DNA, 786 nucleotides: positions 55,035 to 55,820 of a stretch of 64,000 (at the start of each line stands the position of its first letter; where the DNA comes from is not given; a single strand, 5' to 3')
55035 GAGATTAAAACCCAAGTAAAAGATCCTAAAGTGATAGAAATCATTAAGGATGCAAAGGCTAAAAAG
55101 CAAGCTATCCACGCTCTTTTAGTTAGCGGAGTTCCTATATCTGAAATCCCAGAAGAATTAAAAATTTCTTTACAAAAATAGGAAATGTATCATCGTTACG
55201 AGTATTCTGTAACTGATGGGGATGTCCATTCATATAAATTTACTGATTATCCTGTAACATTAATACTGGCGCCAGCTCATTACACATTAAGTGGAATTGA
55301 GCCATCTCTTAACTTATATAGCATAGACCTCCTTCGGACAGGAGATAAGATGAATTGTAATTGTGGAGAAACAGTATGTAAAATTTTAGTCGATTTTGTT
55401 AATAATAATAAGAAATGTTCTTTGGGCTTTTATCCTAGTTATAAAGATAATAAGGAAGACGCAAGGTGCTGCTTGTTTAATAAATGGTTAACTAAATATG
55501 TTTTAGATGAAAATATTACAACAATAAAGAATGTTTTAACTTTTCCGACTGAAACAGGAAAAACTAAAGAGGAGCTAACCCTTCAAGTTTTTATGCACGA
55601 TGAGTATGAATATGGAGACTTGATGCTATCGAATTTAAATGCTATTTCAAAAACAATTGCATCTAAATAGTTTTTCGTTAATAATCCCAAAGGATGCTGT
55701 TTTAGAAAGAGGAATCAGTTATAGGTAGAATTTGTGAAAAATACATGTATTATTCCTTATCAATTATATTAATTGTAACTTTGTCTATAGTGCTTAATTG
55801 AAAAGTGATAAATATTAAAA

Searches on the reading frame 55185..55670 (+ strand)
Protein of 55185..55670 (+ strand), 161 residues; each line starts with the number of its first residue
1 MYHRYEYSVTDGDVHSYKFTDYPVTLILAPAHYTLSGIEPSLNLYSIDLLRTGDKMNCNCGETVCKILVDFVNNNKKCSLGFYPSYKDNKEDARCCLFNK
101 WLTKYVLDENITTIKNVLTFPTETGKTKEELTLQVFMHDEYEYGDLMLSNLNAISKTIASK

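Call 3: search_protein_families(library=pfam, proteins=[window:55185-55670:+], max_evalue=1)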
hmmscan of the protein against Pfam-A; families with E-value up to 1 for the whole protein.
window:55185-55670:+ (161 aa): 2 families
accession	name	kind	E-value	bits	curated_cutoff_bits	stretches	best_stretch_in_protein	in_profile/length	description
PF19666.4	DUF6169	-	0.0013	19.2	27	1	62-111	7-55/92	Family of unknown function (DUF6169)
PF21461.3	HL_N-beta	-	0.085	13.1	27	0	105-128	16-40/57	Hyaluronate lyase, N-terminal beta-sheet domain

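Call 4: search_protein_families(library=padloc, proteins=[window:55185-55670:+], max_evalue=1)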
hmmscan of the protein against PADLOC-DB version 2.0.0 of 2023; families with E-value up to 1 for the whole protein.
window:55185-55670:+ (161 aa): 0 families

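Call 34: search_protein_families(library=ncbifam, proteins=[window:55185-55670:+], max_evalue=1)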
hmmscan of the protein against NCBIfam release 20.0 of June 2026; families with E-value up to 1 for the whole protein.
window:55185-55670:+ (161 aa): 0 families

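Call 74: search_protein_families(library=phrogs, proteins=[window:55185-55670:+], max_evalue=0.01)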
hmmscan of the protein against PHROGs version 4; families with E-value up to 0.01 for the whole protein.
window:55185-55670:+ (161 aa): 0 families
